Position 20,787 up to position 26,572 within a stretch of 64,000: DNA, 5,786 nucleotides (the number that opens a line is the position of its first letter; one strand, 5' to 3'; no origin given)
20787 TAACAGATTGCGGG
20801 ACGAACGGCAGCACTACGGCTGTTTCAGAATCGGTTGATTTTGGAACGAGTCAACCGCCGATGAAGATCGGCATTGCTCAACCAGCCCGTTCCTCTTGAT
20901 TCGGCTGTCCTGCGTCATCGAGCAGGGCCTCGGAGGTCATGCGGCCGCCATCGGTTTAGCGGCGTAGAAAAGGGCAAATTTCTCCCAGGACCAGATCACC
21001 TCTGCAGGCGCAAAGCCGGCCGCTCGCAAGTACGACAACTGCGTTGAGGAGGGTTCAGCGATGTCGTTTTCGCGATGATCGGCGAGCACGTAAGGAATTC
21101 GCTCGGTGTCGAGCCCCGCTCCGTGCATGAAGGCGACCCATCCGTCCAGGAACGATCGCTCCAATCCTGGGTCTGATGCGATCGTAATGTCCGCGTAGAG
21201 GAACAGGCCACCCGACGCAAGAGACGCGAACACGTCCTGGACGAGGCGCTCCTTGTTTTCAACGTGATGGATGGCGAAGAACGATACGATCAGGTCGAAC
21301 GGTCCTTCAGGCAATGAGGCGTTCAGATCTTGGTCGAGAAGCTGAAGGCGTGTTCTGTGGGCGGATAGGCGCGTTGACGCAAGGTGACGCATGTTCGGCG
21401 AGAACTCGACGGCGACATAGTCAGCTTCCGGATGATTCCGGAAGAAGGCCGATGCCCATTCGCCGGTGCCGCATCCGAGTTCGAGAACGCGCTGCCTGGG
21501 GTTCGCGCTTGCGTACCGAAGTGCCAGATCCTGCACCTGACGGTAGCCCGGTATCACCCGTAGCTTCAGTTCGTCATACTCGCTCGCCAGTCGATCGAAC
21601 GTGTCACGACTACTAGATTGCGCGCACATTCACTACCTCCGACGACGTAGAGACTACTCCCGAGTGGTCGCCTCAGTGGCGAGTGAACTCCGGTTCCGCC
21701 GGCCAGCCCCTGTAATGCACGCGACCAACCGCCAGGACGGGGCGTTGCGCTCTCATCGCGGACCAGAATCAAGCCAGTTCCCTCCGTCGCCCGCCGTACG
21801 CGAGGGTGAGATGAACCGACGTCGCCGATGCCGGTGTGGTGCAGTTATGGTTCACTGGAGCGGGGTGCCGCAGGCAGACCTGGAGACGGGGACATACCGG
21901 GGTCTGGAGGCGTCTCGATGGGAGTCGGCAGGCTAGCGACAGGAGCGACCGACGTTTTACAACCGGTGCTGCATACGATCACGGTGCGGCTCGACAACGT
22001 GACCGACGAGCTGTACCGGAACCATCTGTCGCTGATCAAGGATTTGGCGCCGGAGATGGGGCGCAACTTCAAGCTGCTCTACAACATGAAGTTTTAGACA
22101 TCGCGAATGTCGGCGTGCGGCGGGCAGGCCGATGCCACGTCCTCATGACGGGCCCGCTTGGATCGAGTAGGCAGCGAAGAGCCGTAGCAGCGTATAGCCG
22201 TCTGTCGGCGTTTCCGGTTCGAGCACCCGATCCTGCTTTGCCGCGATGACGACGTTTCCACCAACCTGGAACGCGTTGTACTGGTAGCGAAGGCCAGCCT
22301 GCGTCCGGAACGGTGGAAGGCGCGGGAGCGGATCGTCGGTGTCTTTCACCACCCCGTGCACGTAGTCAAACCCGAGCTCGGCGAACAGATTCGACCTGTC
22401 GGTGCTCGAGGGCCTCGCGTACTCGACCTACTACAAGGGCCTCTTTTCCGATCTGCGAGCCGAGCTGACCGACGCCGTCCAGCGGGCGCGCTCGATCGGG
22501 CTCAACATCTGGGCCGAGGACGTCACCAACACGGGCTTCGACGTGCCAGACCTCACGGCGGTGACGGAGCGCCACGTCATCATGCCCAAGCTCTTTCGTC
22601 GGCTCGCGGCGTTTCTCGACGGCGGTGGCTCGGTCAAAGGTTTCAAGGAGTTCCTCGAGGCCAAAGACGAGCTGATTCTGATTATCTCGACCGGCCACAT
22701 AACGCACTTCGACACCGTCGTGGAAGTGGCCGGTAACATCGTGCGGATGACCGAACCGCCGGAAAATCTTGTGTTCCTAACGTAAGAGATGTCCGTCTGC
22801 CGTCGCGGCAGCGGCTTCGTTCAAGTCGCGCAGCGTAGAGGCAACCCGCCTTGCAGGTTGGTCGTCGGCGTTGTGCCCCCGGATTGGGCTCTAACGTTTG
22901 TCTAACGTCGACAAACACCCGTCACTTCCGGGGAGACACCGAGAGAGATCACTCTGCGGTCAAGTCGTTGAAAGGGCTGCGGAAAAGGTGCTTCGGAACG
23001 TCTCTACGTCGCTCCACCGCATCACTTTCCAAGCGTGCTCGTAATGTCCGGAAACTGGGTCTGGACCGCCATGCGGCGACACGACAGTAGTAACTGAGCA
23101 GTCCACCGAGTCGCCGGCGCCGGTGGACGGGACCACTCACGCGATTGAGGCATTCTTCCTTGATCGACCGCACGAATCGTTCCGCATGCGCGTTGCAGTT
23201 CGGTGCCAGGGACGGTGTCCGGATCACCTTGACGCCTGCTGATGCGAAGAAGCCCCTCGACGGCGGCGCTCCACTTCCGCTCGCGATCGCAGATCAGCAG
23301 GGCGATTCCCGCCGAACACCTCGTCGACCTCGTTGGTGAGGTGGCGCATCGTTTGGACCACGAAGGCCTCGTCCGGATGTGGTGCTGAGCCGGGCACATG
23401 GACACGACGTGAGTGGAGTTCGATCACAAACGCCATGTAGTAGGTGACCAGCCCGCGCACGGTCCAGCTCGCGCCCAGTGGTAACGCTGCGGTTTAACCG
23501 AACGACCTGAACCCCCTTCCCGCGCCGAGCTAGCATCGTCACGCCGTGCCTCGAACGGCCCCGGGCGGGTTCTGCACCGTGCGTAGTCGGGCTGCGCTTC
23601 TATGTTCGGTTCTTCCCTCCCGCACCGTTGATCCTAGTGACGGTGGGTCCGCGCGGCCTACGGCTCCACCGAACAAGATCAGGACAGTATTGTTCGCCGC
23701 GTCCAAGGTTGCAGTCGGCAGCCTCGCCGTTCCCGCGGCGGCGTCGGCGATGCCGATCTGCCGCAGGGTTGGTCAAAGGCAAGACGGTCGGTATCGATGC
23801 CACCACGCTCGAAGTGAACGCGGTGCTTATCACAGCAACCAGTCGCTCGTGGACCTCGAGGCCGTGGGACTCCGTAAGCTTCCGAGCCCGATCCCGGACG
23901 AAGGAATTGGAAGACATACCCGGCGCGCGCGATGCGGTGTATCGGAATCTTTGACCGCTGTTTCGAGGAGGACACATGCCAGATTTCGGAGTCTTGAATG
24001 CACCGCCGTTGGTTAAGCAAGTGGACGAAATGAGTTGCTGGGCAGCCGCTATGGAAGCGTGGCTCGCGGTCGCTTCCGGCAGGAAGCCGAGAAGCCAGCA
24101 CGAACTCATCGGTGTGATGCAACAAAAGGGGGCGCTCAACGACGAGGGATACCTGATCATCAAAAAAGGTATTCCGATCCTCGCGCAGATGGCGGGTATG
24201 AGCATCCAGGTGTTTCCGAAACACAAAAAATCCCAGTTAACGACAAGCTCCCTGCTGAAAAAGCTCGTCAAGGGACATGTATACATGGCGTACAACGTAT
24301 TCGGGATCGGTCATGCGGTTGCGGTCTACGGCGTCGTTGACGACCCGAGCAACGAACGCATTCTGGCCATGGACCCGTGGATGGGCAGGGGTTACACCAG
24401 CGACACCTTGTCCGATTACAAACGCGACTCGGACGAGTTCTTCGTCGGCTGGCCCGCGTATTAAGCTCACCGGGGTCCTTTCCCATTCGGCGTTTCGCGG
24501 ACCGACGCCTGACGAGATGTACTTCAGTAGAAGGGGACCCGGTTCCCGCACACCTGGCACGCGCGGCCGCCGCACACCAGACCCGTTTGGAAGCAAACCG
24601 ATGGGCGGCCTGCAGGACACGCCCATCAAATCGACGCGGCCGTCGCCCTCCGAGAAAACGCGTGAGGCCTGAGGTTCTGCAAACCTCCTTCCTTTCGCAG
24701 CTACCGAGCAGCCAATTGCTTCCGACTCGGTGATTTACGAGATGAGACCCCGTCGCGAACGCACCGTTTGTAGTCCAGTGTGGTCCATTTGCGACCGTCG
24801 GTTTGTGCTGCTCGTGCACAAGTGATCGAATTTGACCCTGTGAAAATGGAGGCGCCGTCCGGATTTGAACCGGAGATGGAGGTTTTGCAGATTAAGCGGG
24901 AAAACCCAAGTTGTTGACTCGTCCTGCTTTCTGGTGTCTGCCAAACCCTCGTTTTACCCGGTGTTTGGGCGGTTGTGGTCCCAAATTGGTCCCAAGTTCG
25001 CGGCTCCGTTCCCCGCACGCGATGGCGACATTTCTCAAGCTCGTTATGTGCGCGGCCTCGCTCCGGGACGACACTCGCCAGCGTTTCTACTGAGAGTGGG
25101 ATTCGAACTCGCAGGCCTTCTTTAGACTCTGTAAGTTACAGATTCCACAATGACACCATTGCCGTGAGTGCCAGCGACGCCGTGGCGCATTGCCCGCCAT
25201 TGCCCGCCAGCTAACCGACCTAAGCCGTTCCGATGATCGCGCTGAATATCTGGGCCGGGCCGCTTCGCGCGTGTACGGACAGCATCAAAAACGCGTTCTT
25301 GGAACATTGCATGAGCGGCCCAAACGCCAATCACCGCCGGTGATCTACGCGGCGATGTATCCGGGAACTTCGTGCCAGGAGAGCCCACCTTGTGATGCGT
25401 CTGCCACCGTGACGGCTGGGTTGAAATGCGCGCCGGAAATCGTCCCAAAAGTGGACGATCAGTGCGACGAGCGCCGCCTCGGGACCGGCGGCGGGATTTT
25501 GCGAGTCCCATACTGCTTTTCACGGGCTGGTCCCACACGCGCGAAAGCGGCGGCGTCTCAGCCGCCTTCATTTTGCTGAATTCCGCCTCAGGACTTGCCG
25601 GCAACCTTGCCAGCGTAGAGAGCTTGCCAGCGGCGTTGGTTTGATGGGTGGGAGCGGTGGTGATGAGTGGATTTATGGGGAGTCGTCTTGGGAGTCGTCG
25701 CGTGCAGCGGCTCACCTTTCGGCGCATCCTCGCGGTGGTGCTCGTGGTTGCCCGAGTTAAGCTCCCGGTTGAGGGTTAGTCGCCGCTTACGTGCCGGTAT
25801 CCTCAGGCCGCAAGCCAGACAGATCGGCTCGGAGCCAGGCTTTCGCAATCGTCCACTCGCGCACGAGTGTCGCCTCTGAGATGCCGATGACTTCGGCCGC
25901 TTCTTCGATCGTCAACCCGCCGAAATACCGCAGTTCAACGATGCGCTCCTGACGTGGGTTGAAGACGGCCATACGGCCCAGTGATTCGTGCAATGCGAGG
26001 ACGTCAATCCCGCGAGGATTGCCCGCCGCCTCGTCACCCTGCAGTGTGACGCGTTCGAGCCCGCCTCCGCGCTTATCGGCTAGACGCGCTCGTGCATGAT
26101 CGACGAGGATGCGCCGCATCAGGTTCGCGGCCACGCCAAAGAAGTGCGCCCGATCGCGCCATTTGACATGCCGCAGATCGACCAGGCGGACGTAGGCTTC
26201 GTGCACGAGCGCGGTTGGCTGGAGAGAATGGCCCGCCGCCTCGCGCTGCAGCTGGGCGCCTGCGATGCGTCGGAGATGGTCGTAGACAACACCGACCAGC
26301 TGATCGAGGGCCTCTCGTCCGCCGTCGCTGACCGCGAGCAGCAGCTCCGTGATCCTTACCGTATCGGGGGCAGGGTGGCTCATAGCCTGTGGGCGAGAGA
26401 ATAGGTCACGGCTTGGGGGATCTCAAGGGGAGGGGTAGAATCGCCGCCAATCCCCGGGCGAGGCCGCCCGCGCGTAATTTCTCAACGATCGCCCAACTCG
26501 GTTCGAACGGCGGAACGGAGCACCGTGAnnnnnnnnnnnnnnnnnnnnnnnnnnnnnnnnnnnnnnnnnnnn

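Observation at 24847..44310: ~19.4-kb island inserted at tRNA-Cys, bounded by a perfect 45-nt direct repeat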

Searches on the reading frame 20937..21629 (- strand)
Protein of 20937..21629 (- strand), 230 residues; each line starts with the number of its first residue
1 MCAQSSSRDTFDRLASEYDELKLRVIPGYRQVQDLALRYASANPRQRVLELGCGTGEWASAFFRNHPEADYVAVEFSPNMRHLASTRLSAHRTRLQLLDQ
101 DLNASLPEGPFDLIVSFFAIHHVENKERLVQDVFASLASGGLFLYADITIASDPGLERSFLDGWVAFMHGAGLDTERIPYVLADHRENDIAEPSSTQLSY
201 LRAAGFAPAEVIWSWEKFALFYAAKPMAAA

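Call 26: search_protein_families(library=pfam, proteins=[window:20940-21629:-], max_evalue=0.01)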
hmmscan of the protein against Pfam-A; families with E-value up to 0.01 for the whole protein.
window:20940-21629:- (230 aa): 10 families
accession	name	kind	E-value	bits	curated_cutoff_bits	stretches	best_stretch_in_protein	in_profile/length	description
PF13489.12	Methyltransf_23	-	8.4e-20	71.6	27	1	31-166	8-135/164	Methyltransferase domain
PF08242.18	Methyltransf_12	-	1.1e-18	68.2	30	1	49-143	1-98/98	Methyltransferase domain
PF13649.12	Methyltransf_25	-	1e-17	65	27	1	48-141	1-97/97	Methyltransferase domain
PF08241.18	Methyltransf_11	-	4.8e-16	59.6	21.2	1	49-144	1-94/95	Methyltransferase domain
PF13847.12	Methyltransf_31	-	4.5e-12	46.3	27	1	45-149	4-113/145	Methyltransferase domain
PF05175.20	MTS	-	1.4e-07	31.8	23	1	41-141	28-134/170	Methyltransferase small domain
PF01209.24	Ubie_methyltran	-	4.8e-07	29.8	20.1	1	8-157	10-163/233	ubiE/COQ5 methyltransferase family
PF02353.26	CMAS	-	3.1e-06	27.1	27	1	34-156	52-175/273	Mycolic acid cyclopropane synthetase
PF02390.23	Methyltransf_4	-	1.7e-05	24.8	24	1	47-153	4-118/173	Putative methyltransferase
PF01135.25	PCMT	-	0.0053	17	20.3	1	36-115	65-147/210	Protein-L-isoaspartate(D-aspartate) O-methyltransferase (PCMT)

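Call 65: find_encoding_contigs(protein=window:20937-21629:-, flank=10000, max_places=10)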
Protein window:20937-21629:- (230 aa): no gene with exactly this product is on record in the collection.

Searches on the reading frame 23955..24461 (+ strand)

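Call 26: search_protein_families(library=pfam, proteins=[window:23955-24461:+], max_evalue=0.01)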
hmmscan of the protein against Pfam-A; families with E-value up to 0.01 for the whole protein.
window:23955-24461:+ (169 aa): 1 family
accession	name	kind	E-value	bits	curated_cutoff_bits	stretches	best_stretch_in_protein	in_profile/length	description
PF12385.14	Peptidase_C70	-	4.6e-06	27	19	1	23-156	15-137/141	Papain-like cysteine protease AvrRpt2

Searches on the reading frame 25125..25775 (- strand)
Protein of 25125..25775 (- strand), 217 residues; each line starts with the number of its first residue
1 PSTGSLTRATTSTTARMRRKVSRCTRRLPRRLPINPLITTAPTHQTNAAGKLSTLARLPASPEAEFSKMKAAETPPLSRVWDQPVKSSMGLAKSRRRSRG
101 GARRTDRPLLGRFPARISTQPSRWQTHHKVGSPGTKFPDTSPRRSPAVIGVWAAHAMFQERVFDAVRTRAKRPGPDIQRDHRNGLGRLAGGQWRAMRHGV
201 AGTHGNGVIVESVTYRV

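Call 17: search_protein_families(library=pfam, proteins=[window:25125-25775:-], max_evalue=0.01)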
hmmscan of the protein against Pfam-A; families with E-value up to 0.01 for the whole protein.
window:25125-25775:- (217 aa): 0 families

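Call 75: search_protein_families(library=pfam, proteins=[window:25125-25775:-], max_evalue=0.1)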
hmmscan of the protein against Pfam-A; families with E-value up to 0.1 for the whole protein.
window:25125-25775:- (217 aa): 0 families

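Call 81: search_protein_families(library=ncbifam, proteins=[window:25125-25775:-], max_evalue=0.01)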
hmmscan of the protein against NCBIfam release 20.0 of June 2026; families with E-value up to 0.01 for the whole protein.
window:25125-25775:- (217 aa): 0 families

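Call 98: search_protein_families(library=phrogs, proteins=[window:25125-25775:-], max_evalue=0.01)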
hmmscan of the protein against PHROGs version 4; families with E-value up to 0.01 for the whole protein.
window:25125-25775:- (217 aa): 0 families

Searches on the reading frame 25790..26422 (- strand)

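Call 17: search_protein_families(library=pfam, proteins=[window:25790-26422:-], max_evalue=0.01)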
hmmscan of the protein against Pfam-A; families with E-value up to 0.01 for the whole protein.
window:25790-26422:- (211 aa): 5 families
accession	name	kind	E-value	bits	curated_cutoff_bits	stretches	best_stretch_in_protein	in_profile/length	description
PF07638.17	Sigma70_ECF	-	3.7e-57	193.7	21.1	1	23-202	3-184/185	ECF sigma factor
PF08281.18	Sigma70_r4_2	-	2e-07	31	25.7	1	156-185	13-42/54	Sigma-70, region 4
PF04545.22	Sigma70_r4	-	3.1e-07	30.2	24.1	1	151-184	2-35/50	Sigma-70, region 4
PF02001.22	DUF134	-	1.6e-05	25.8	27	0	77-118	42-82/98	Protein of unknown function DUF134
PF20432.4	Xre-like-HTH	-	0.0055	17.4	25.8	0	168-188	22-42/63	Antitoxin Xre-like helix-turn-helix domain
